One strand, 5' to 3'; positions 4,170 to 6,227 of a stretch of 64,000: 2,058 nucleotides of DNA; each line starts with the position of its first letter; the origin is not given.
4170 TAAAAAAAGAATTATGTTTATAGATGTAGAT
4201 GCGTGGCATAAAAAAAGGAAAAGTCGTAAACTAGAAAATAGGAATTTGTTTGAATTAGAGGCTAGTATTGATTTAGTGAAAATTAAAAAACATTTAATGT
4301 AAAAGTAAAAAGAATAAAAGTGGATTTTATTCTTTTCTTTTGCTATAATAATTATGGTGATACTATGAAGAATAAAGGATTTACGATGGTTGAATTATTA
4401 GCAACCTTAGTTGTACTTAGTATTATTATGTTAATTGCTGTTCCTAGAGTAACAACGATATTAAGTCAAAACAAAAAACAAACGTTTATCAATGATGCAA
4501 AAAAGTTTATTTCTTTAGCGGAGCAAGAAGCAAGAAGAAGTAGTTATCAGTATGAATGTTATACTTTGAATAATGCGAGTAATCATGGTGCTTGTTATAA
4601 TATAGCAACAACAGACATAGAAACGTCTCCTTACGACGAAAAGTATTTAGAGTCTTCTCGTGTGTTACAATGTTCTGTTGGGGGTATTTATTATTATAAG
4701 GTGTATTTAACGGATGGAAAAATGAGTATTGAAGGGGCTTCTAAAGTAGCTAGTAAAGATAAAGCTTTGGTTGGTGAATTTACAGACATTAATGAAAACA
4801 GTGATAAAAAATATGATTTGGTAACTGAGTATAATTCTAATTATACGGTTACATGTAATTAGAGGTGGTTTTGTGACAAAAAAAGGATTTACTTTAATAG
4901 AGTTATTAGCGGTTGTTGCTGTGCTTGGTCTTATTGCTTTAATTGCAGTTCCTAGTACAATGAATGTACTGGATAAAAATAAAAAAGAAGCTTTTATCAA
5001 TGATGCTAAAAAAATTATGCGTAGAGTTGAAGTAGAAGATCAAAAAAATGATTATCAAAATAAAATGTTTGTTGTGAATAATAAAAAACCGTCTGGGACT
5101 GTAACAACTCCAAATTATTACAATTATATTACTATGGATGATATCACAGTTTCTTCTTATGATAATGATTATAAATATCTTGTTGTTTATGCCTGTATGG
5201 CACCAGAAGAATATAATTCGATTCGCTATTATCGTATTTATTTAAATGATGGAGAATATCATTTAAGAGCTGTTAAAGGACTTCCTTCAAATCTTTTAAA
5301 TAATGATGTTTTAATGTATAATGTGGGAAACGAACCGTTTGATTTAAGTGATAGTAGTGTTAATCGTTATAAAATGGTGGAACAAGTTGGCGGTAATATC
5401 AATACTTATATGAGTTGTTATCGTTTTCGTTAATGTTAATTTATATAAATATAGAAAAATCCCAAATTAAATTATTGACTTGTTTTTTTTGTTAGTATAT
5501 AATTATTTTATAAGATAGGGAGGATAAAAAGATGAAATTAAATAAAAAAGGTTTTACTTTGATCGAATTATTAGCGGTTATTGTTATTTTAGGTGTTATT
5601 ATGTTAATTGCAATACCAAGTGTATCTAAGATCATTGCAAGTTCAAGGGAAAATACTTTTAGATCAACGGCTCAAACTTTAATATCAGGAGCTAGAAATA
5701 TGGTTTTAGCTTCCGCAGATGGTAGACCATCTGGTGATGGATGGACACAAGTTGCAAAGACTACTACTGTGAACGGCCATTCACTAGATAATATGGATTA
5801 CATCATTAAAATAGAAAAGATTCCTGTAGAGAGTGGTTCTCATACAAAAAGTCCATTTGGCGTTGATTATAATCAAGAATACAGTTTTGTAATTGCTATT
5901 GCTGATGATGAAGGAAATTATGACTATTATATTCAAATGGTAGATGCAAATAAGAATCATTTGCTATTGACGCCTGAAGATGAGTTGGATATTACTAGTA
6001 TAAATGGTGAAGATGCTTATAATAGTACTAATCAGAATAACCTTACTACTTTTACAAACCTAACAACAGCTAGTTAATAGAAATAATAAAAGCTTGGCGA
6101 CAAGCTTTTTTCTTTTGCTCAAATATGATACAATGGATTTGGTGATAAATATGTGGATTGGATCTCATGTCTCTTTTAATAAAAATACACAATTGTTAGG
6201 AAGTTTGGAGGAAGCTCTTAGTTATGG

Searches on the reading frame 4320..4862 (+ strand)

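Call 7: search_protein_families(library=pfam, proteins=[window:4320-4862:+], max_evalue=0.01)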
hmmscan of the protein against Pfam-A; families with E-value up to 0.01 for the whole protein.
window:4320-4862:+ (180 aa): 1 family
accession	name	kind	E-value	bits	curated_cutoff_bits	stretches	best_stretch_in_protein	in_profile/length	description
PF07963.17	N_methyl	-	6.3e-07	29.1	21.2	1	16-40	2-26/27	Prokaryotic N-terminal methylation motif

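Call 8: search_protein_families(library=ncbifam, proteins=[window:4320-4862:+], max_evalue=0.01)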
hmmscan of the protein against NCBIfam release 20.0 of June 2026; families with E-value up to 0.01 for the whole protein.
window:4320-4862:+ (180 aa): 11 families
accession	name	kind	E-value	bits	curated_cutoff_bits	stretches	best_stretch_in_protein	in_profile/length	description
NF040982.1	ComGD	equivalog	4.9e-08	33.5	70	1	18-79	1-62/139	competence type IV pilus minor pilin ComGD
TIGR02532.1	IV_pilin_GFxxxE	domain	4.5e-07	29.4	16.3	1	19-41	2-24/24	prepilin-type N-terminal cleavage/methylation domain-containing protein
NF041013.1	T4P_ComGE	equivalog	3.6e-06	27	49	1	17-54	2-39/83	competence type IV pilus minor pilin ComGE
NF041002.1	pilin_ComGF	equivalog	6.7e-06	26.4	80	1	18-69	1-51/139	competence type IV pilus minor pilin ComGF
NF040999.1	pilin_ComGC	equivalog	6.7e-06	26.2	75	1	19-47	2-30/84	competence type IV pilus major pilin ComGC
TIGR01710.1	typeII_sec_gspG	equivalog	0.00022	21.3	88.85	1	19-62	1-44/134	type II secretion system major pseudopilin GspG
TIGR02596.1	TIGR02596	subfamily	0.00046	20.3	70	1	21-87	1-67/196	Verru_Chthon cassette protein D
TIGR02599.1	TIGR02599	subfamily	0.00068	19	256.5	1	20-50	1-31/361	Verru_Chthon cassette protein C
NF007848.0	PRK10557.1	equivalog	0.0079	15.5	120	0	15-74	7-70/192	prepilin peptidase-dependent protein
NF007800.0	PRK10506.1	equivalog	0.0081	16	158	0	16-75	6-65/163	prepilin peptidase-dependent protein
NF041775.1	typeIV_PilA_Myxo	equivalog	0.01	15.9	400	0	17-54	9-46/214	type IV pilin protein PilA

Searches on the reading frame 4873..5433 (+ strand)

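Call 7: search_protein_families(library=pfam, proteins=[window:4873-5433:+], max_evalue=0.01)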
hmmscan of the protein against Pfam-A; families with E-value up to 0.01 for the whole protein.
window:4873-5433:+ (186 aa): 1 family
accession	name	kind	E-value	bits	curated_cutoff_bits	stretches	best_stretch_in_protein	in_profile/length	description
PF07963.17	N_methyl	-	4.2e-06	26.5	21.2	1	3-25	4-26/27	Prokaryotic N-terminal methylation motif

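Call 8: search_protein_families(library=ncbifam, proteins=[window:4873-5433:+], max_evalue=0.01)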
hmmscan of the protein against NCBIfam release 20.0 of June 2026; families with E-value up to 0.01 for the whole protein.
window:4873-5433:+ (186 aa): 10 families
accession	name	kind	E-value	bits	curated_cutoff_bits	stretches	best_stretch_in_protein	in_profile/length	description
TIGR01710.1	typeII_sec_gspG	equivalog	2.6e-09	37.2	88.85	1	4-103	1-102/134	type II secretion system major pseudopilin GspG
TIGR02532.1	IV_pilin_GFxxxE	domain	5.1e-08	32.4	16.3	1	3-26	1-24/24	prepilin-type N-terminal cleavage/methylation domain-containing protein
NF041775.1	typeIV_PilA_Myxo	equivalog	9.6e-06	25.7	400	1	3-38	10-45/214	type IV pilin protein PilA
NF041013.1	T4P_ComGE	equivalog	2.2e-05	24.4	49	1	3-39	3-39/83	competence type IV pilus minor pilin ComGE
NF007862.0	PRK10574.1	equivalog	3.8e-05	23.8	138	1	2-37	3-38/145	prepilin peptidase-dependent pilin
NF040999.1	pilin_ComGC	equivalog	5.8e-05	23.2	75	1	3-56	1-57/84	competence type IV pilus major pilin ComGC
NF040982.1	ComGD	equivalog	0.00019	21.9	70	1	3-49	1-47/139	competence type IV pilus minor pilin ComGD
TIGR01708.2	typeII_sec_gspH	equivalog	0.0004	20.4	80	1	4-64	2-59/169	type II secretion system minor pseudopilin GspH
NF041002.1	pilin_ComGF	equivalog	0.0042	17.3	80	1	3-45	1-42/139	competence type IV pilus minor pilin ComGF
TIGR02596.1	TIGR02596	subfamily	0.0087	16.2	70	0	6-37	1-32/196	Verru_Chthon cassette protein D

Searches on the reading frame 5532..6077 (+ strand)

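Call 7: search_protein_families(library=pfam, proteins=[window:5532-6077:+], max_evalue=0.01)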
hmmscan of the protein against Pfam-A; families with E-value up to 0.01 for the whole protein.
window:5532-6077:+ (181 aa): 1 family
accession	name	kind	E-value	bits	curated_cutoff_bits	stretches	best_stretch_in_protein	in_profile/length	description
PF07963.17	N_methyl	-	1.3e-08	34.5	21.2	1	4-28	3-27/27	Prokaryotic N-terminal methylation motif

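Call 8: search_protein_families(library=ncbifam, proteins=[window:5532-6077:+], max_evalue=0.01)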
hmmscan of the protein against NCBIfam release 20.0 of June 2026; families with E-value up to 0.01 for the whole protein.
window:5532-6077:+ (181 aa): 12 families
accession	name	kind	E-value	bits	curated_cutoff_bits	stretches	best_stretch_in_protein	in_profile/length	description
TIGR02532.1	IV_pilin_GFxxxE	domain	1.6e-08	34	16.3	1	5-28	1-24/24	prepilin-type N-terminal cleavage/methylation domain-containing protein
NF040999.1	pilin_ComGC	equivalog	5.4e-08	32.9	75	1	5-35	1-31/84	competence type IV pilus major pilin ComGC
TIGR01710.1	typeII_sec_gspG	equivalog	2.9e-06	27.3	88.85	1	6-52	1-47/134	type II secretion system major pseudopilin GspG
NF041775.1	typeIV_PilA_Myxo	equivalog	4e-06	27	400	1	5-50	10-55/214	type IV pilin protein PilA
NF041013.1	T4P_ComGE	equivalog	4.5e-06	26.7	49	1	4-48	2-46/83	competence type IV pilus minor pilin ComGE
TIGR02596.1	TIGR02596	subfamily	8.2e-06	26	70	1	8-41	1-34/196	Verru_Chthon cassette protein D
NF040982.1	ComGD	equivalog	4.3e-05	23.9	70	1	5-53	1-49/139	competence type IV pilus minor pilin ComGD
NF007862.0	PRK10574.1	equivalog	5.1e-05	23.4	138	1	4-35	3-34/145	prepilin peptidase-dependent pilin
TIGR01708.2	typeII_sec_gspH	equivalog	0.0003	20.8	80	1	6-50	2-43/169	type II secretion system minor pseudopilin GspH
NF041002.1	pilin_ComGF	equivalog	0.0024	18.1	80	1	5-47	1-42/139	competence type IV pilus minor pilin ComGF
TIGR02599.1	TIGR02599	subfamily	0.0066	15.7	256.5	1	7-47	1-46/361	Verru_Chthon cassette protein C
TIGR02523.1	type_IV_pilV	equivalog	0.0095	16.4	52.2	0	6-57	2-53/139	type IV pilus modification protein PilV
